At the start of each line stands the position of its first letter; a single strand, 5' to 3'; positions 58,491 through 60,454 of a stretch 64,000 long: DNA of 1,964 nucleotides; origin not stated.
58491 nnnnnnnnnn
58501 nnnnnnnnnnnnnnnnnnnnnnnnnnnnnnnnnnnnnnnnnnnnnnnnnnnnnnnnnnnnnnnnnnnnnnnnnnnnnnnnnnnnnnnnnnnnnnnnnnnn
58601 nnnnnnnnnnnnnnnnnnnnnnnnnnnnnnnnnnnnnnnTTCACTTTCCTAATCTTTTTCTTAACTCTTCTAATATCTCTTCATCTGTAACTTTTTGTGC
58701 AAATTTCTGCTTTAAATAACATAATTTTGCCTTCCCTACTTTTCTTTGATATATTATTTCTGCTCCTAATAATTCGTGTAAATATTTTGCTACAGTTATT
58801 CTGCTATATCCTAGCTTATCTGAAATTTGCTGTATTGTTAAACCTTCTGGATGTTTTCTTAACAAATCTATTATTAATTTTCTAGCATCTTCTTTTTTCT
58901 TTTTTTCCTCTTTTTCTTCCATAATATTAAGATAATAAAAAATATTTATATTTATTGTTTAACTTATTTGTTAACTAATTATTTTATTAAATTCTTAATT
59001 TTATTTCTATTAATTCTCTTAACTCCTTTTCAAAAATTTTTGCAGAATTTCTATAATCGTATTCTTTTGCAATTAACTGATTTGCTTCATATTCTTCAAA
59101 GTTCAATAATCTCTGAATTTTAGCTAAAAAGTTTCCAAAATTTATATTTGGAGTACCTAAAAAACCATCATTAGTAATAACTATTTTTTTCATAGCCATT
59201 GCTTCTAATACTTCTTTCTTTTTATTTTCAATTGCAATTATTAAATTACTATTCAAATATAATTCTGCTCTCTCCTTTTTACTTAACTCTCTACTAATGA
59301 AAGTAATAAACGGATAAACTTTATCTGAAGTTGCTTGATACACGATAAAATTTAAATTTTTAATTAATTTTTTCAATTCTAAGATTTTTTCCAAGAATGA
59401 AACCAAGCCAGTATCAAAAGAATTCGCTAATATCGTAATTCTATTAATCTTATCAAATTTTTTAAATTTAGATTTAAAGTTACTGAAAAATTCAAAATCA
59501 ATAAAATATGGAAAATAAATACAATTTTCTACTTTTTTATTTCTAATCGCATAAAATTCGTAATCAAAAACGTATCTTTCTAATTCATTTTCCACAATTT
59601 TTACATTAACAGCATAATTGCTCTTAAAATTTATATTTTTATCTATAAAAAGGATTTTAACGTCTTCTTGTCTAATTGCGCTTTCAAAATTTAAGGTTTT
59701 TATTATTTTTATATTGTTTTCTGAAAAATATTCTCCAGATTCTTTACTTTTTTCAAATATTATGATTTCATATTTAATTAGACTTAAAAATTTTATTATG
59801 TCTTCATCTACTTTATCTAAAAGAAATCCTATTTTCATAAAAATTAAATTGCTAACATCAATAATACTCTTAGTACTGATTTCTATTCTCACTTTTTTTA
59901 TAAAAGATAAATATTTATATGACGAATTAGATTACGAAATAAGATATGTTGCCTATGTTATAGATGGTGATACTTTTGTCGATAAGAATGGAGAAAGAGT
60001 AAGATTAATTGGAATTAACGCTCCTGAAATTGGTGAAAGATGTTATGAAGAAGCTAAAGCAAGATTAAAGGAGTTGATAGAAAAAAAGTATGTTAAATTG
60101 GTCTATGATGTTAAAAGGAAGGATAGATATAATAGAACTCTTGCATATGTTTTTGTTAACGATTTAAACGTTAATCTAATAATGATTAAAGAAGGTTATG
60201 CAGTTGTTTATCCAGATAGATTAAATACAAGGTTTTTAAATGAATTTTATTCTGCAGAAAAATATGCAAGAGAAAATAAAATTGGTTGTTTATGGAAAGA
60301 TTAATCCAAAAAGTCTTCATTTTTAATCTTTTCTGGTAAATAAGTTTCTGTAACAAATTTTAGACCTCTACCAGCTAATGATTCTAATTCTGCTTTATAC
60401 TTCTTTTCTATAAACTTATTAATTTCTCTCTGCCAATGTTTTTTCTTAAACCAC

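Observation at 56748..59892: Candidate uncharacterised five-gene operon with a PqqD/RRE-like peptide-binding protein, two paralogous reduced GT-B proteins, a wHTH regulator and a MinD/ParA ATPase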

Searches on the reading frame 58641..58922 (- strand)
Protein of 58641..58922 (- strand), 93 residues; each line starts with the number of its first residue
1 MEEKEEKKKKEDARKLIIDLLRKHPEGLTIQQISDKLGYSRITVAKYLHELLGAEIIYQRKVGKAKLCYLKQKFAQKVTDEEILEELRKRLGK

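Call 3: search_protein_families(library=pfam, proteins=[window:58641-58922:-], max_evalue=1)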
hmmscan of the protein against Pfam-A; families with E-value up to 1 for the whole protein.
window:58641-58922:- (93 aa): 30 families (the best 25 are shown)
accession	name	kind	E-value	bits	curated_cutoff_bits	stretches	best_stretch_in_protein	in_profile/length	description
PF13384.12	HTH_23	-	1.8e-07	31.2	24.6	1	10-50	3-40/50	Homeodomain-like domain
PF09339.16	HTH_IclR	-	1.5e-06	28.3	22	1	17-59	8-50/52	IclR helix-turn-helix domain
PF13412.12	HTH_24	-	3.3e-06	27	21.9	1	14-57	5-47/48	Winged helix-turn-helix DNA-binding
PF08279.18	HTH_11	-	5.8e-06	26.5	25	1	15-52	3-40/55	HTH domain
PF08784.17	RPA_C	-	0.0002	22.5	22.6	1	7-59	46-101/106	Replication protein A C terminal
PF21248.3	SoFic-like_C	-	0.00028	21.5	27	1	29-73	32-75/76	Protein adenylyltransferase SoFic-like, C-terminal domain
PF12802.13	MarR_2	-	0.00039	21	27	1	16-62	9-55/61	MarR family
PF22979.2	HTH_69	-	0.00063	20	27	1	24-58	23-57/69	Winged helix-turn-helix domain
PF06163.17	DUF977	-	0.00089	19.8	22.1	1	7-87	7-90/134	Bacterial protein of unknown function (DUF977)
PF01022.26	HTH_5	-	0.001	19.3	22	1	13-58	3-46/47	Bacterial regulatory protein, arsR family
PF14493.12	HTH_40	-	0.0012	19.5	27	1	25-92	10-77/89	Helix-turn-helix domain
PF01047.28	MarR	-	0.0038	17.5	24.6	1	17-60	8-50/59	MarR family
PF08222.17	HTH_CodY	-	0.0045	17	27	1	28-87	5-57/61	CodY helix-turn-helix domain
PF21212.3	Dimerisation2-like_dom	-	0.005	17.6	27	1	17-58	25-66/72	Dimerisation2-like domain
PF01381.28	HTH_3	-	0.0058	17.1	23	1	21-48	4-30/55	Helix-turn-helix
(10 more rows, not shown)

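Call 4: search_protein_families(library=ncbifam, proteins=[window:58641-58922:-], max_evalue=1)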
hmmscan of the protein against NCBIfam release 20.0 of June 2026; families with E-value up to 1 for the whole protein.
window:58641-58922:- (93 aa): 18 families
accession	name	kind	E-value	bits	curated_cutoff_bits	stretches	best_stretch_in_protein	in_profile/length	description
NF033788.1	HTH_metalloreg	subfamily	1e-05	25.3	55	1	13-74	12-72/77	metalloregulator ArsR/SmtB family transcription factor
NF033546.1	transpos_IS21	equivalog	0.00022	20.9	160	1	22-75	3-58/294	IS21 family transposase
NF033789.1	repress_SdpR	subfamily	0.00031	20.6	100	1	11-69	7-63/79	autorepressor SdpR family transcription factor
NF053606.1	Sta1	subfamily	0.00053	20.1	80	1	17-91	25-97/100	Sta1 family transcriptional regulator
NF008273.0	PRK11050.1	equivalog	0.00099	18.8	153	1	11-80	39-107/156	manganese-binding transcriptional regulator MntR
TIGR01884.1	cas_HTH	subfamily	0.0013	18.2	60.2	1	9-71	139-199/202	CRISPR-associated CARF protein Csa3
NF053736.1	AcpB_EbpR_MafR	subfamily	0.0015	17.9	130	1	8-51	2-45/481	AcpB/EbpR/MafR family transcriptional regulator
NF007720.0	PRK10411.1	equivalog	0.0019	17.6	259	1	11-69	3-59/243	L-fucose operon activator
NF040939.2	trans_reg_lrs14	equivalog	0.0023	17.9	90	1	19-78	28-85/103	Lrs14 family HTH-type transcriptional regulator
NF033545.0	transpos_IS630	equivalog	0.004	16.7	100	1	8-81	55-133/299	IS630 family transposase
NF046030.1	ProtAdlyltaseSoFic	equivalog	0.0052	15.8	550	1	17-81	296-358/361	protein adenylyltransferase Fic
NF053814.1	teico_TcaR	equivalog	0.011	15.8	170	1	16-63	42-88/151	MarR family transcriptional regulator TcaR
NF053755.1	MsvR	equivalog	0.013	15.2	220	1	12-86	13-88/236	transcriptional factor MsvR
TIGR02937.1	sigma70-ECF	superfamily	0.018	14.7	42.9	1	23-52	129-158/165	sigma-70 family RNA polymerase sigma factor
NF041397.1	TranRegGlpR_Halo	equivalog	0.023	14.3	300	1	13-59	6-51/253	HTH-type transcriptional regulator GlpR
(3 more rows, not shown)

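Call 80: search_solved_structures(query=window:58641-58922:-, max_evalue=1)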
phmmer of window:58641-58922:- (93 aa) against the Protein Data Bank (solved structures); distinct sequences matched with E-value up to 1: 22.
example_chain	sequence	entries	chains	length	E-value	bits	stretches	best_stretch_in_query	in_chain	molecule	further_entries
5e4r_A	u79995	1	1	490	0.049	17.5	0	14-49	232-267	Ketol-acid reductoisomerase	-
9f27_A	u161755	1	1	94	0.08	16.8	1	2-67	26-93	RPA32 subunit of the hetero-oligomeric complex involved in homologous recombination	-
8c7t_A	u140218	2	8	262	0.11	16.4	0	21-73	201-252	GTP-sensing transcriptional pleiotropic repressor CodY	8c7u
9f29_C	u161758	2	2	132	0.13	16.1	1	2-67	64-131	RPA32 subunit of the hetero-oligomeric complex involved in homologous recombination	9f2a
7ueb_E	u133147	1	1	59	0.17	15.8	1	12-60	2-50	PscE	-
8c7o_A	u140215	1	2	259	0.2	15.5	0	25-81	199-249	Global transcriptional regulator CodY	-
8c7s_A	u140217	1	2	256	0.21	15.4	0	25-81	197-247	Global transcriptional regulator CodY (Fragment)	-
5ey0_B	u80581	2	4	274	0.24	15.3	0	25-81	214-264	GTP-sensing transcriptional pleiotropic repressor CodY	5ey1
6xyr_A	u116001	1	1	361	0.24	15.3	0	4-48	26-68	T4Lnano,Endolysin,Calmodulin,Endolysin,Calmodulin-1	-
3kp2_A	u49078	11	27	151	0.29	15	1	25-61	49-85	Transcriptional regulator TcaR | TcaR transcription regulator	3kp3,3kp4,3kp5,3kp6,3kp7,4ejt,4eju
2b0l_A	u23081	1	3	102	0.32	14.9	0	26-71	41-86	GTP-sensing transcriptional pleiotropic repressor codY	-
9f26_C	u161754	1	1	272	0.43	14.4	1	2-67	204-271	RPA32 subunit of the hetero-oligomeric complex involved in homologous recombination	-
8q4d_A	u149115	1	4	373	0.5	14.2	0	23-80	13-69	Putative transposase for insertion sequence element IS5376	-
5ey2_A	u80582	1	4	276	0.54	14.2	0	25-77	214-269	GTP-sensing transcriptional pleiotropic repressor CodY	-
8b4h_A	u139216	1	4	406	0.59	14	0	23-80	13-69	Putative transposase for insertion sequence element IS5376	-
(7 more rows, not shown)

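Call 86: search_protein_families(library=padloc, proteins=[window:58641-58922:-], max_evalue=0.01)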
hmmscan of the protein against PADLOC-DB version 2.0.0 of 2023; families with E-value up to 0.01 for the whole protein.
window:58641-58922:- (93 aa): 14 families
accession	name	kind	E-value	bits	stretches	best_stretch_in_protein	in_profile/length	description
PDLC01720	Csa3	-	1.6e-06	26.6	1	11-88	24-99/118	Csa3_1_CAS-I-II-III-IV-V-VI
PDLC03963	SoFic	-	4.6e-06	24.3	1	8-73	290-353/361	-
PDLC01438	Csa3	-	0.00011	20.4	1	11-86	147-216/305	"CAS-I,CAS-II,CAS-III,CAS-IV,CAS-V,CAS-VI; associated_signaling"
PDLC01852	CARF3--CARF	-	0.00012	20.1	1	9-67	140-197/208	-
PDLC01860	CARF3--CARF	-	0.00029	19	1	17-69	148-199/210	-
PDLC04370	PDC-M05A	-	0.00069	17.5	1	15-68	19-71/194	-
PDLC01434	CasR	-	0.0012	16.8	1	13-71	129-183/191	"CAS-I,CAS-II,CAS-III,CAS-IV,CAS-V,CAS-VI; associated_signaling"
PDLC01268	CasR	-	0.0015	16.5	1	10-69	122-175/179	"CAS-I,CAS-II,CAS-III,CAS-IV,CAS-V,CAS-VI; associated_signaling"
PDLC01457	WYL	-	0.0029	15.2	1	17-79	9-71/229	"CAS-I,CAS-II,CAS-III,CAS-IV,CAS-V,CAS-VI; associated_signaling"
PDLC01848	CARF3--CARF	-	0.004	14.8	1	18-66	140-184/197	-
PDLC04133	mad1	-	0.0048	15.2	1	28-51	6-29/60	mads_1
PDLC01866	CARF3--CARF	-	0.0057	14.7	1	6-72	133-198/207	-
PDLC03928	PsyrT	-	0.0066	12.8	1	10-88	363-434/689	-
PDLC04984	PDC-S27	-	0.0096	12.8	0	10-61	249-301/474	-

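Call 95: search_dna_similar(query=window:58641-58922:-, collection=plasmids, mode=protein, max_evalue=0.001, max_rows=10)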
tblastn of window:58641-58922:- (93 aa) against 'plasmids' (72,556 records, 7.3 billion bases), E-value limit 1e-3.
No match.

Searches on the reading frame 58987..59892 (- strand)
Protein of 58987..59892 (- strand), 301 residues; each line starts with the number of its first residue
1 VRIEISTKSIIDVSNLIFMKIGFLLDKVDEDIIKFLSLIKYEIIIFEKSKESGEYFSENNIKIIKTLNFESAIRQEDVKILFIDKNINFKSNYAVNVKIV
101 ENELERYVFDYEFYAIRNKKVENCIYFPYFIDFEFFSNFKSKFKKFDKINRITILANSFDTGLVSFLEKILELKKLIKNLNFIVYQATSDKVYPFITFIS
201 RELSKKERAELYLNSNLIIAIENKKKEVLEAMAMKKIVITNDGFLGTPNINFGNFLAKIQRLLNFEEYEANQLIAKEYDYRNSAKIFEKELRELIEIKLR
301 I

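Call 3: search_protein_families(library=pfam, proteins=[window:58987-59892:-], max_evalue=1)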
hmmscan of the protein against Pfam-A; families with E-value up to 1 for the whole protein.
window:58987-59892:- (301 aa): 1 family
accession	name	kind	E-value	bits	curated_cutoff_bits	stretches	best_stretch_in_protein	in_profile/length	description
PF16912.11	Glu_dehyd_C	-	0.038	13.9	34.9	1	225-290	136-201/211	Glucose dehydrogenase C-terminus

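Call 4: search_protein_families(library=ncbifam, proteins=[window:58987-59892:-], max_evalue=1)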
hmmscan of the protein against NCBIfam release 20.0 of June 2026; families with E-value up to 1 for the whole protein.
window:58987-59892:- (301 aa): 0 families

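Call 6: search_solved_structures(query=window:58987-59892:-, max_evalue=10)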
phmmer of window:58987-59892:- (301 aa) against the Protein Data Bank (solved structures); distinct sequences matched with E-value up to 10: 1.
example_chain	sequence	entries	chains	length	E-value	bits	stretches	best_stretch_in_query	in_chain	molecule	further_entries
2ocz_A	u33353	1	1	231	0.13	15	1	120-184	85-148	3-dehydroquinate dehydratase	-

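Call 11: find_homologous_proteins(query=window:58987-59838:-, max_evalue=0.01)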
Query window:58987-59838:- (283 aa): 8 proteins with E <= 0.01 among 3022 candidates.
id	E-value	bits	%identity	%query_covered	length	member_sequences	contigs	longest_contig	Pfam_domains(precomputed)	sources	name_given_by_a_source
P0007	1.7e-167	574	99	100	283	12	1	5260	-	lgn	-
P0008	8.9e-127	440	75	100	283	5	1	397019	-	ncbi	ncbi:MAG: hypothetical protein QXT34_00580 [Candidatus Aenigmatarchaeota archaeon]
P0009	9.4e-126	437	74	100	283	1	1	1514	-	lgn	-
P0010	5.6e-113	395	67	99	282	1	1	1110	-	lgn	-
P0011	1.5e-101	357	63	99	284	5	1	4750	-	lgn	-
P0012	8.9e-95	335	59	99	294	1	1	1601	-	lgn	-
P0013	1.1e-94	335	58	100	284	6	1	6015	-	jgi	-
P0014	2.0e-45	174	45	99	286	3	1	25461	-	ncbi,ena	-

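Call 14: find_encoding_contigs(protein=P0008, flank=6000, max_places=2)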
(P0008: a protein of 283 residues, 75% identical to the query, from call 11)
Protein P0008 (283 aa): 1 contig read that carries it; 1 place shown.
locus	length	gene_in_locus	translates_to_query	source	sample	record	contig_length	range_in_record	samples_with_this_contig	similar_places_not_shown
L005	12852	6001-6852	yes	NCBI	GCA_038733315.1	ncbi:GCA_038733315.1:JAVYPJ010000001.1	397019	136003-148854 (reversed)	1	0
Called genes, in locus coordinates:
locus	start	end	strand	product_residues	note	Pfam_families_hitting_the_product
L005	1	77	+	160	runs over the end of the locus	PF01479:S4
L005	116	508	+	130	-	PF00411:Ribosomal_S11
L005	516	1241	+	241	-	PF01596:Methyltransf_3, PF08704:GCD14, PF01135:PCMT (weak), PF02475:TRM5-TYW2_MTfase (weak), PF13847:Methyltransf_31, PF13578:Methyltransf_24 (weak)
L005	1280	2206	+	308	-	-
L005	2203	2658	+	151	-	PF27325:MJ0538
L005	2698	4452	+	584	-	PF02518:HATPase_c, PF13589:HATPase_c_3, PF09239:Topo-VIb_trans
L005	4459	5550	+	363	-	PF04406:TP6A_N, PF20768:Topo_VI_alpha, PF21180:TOP6A-Spo11_Toprim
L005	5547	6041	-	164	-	PF00565:SNase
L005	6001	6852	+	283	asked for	-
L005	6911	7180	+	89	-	PF13384:HTH_23 (weak), PF13412:HTH_24 (weak), PF08279:HTH_11 (weak), PF09339:HTH_IclR (weak)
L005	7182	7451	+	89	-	PF05402:PqqD (weak)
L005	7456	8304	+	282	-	-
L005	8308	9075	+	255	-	PF00142:Fer4_NifH (faint), PF01656:CbiA, PF02374:ArsA_ATPase (weak), PF06564:CBP_BcsQ (weak), PF10609:ParA, PF13614:AAA_31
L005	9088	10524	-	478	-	PF00587:tRNA-synt_2b, PF03129:HGTP_anticodon, PF09180:ProRS-C_1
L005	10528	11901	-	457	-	PF02386:TrkH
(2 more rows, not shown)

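Call 15: find_encoding_contigs(protein=P0014, flank=6000, max_places=2)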
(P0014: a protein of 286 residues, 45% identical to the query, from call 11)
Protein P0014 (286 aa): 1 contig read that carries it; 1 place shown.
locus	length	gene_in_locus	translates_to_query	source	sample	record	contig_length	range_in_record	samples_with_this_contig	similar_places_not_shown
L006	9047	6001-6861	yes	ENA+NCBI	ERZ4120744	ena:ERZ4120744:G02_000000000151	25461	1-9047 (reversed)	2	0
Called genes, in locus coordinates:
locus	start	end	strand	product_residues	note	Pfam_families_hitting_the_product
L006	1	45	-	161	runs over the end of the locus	-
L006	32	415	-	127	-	PF04312:DUF460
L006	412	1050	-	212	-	PF02732:ERCC4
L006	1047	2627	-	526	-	PF00270:DEAD, PF04851:ResIII, PF18766:SWI2_SNF2 (faint), PF00271:Helicase_C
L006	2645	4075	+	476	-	PF00587:tRNA-synt_2b, PF03129:HGTP_anticodon, PF09180:ProRS-C_1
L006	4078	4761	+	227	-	PF01902:Diphthami_syn_2_N, PF28410:Diphthami_syn_2_C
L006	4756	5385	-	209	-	PF00149:Metallophos, PF12850:Metallophos_2, PF14582:Metallophos_3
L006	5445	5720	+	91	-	-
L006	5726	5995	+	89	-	-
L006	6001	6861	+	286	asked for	-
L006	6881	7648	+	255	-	PF00142:Fer4_NifH (faint), PF01656:CbiA, PF02374:ArsA_ATPase (weak), PF06564:CBP_BcsQ (weak), PF09140:MipZ (faint), PF10609:ParA, PF13614:AAA_31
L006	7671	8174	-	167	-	PF01467:CTP_transf_like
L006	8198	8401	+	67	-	PF03966:Trm112p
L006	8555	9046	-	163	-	?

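Call 32: predict_structure(alignment_id=A3)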
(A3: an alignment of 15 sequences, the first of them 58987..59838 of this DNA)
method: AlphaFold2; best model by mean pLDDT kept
length: 283 residues; sequences in the alignment: 15
mean_pLDDT: 90.2   pTM: 0.88
mean pLDDT of the five models: 90.2, 90.1, 88.2, 77.4, 68.9
residues with pLDDT >= 90: 183; 70-90: 91; 50-70: 9; < 50: 0
segments of 3 or more residues with pLDDT < 50: none
pLDDT, mean of each block of 10 residues (from residue 1): 93 94 95 89 94 94 94 93 92 93 91 96 71 92 89 87 93 87 93 93 91 95 83 81 86 91 96 87 58
secondary structure, 60 per line:
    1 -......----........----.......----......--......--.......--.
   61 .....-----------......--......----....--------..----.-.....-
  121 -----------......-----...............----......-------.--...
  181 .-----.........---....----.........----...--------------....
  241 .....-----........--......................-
elements in order: E2-7 H12-19 E24-30 E35-40 E43-48 H51-57 E60-65 E77-82 H85-90 E95-98 H115-119 E132-137 H143-157 E162-167 E178-181 H187-195 E199-202 H207-215 E220-222 H237-245 H251-258 H262-282

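Call 33: search_protein_representatives(alignment_id=A3)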
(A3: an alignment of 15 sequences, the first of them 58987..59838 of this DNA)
Query: 15 sequences, 286 profile positions. Proteins with E-value up to 0.001 (for the whole library): 5; up to 1e-10: 5; up to 1e-30: 4. The best 5 are listed.
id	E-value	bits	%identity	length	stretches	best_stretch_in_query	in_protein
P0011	7.2e-115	399.7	-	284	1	1-285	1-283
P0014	1.7e-97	342.6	-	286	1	1-284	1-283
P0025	1.9e-61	224.3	-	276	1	3-285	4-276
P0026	1.6e-56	208.2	-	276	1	3-277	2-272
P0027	1.5e-19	86.8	-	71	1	215-284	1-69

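Call 40: search_solved_structures(query=A3, max_evalue=10, show_alignments=3)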
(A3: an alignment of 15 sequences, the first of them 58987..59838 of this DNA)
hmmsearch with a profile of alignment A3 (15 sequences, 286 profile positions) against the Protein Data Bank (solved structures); distinct sequences matched with E-value up to 10: 0.

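Call 44: search_protein_families(library=pfam, proteins=[P0014], max_evalue=1)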
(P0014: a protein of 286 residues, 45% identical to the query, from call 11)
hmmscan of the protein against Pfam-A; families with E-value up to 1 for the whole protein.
P0014 (286 aa): 0 families

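Call 86: search_protein_families(library=padloc, proteins=[window:58987-59838:-], max_evalue=0.01)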
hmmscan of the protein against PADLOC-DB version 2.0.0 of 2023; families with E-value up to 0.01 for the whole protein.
window:58987-59838:- (283 aa): 0 families

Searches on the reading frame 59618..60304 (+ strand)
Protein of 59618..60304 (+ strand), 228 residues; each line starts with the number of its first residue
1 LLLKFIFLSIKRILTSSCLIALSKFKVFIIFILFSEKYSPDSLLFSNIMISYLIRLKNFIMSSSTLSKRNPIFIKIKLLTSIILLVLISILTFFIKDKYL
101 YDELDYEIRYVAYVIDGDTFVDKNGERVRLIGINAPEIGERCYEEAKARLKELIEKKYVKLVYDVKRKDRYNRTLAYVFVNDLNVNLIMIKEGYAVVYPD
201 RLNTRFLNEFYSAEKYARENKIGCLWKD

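Call 3: search_protein_families(library=pfam, proteins=[window:59618-60304:+], max_evalue=1)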
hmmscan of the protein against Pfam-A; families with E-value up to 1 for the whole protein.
window:59618-60304:+ (228 aa): 1 family
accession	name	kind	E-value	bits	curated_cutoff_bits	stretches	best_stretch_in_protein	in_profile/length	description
PF00565.23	SNase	-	2.1e-19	70.4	21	1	127-227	1-106/107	Staphylococcal nuclease homologue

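Call 4: search_protein_families(library=ncbifam, proteins=[window:59618-60304:+], max_evalue=1)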
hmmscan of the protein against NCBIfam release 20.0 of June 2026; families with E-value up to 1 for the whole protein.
window:59618-60304:+ (228 aa): 3 families
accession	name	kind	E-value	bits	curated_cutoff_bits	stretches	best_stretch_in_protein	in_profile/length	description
NF047969.1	CaNuclEcnA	equivalog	6.3e-17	62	180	2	146-227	69-149/151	calcium-activated nuclease EcnA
NF047694.1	TnucaseNucIStaph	equivalog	7e-16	58.2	250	1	105-223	43-172/175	thermonuclease NucI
NF002128.0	PRK00964.1-6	equivalog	0.074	12.2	568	1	186-214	286-314/390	tetrahydromethanopterin S-methyltransferase subunit A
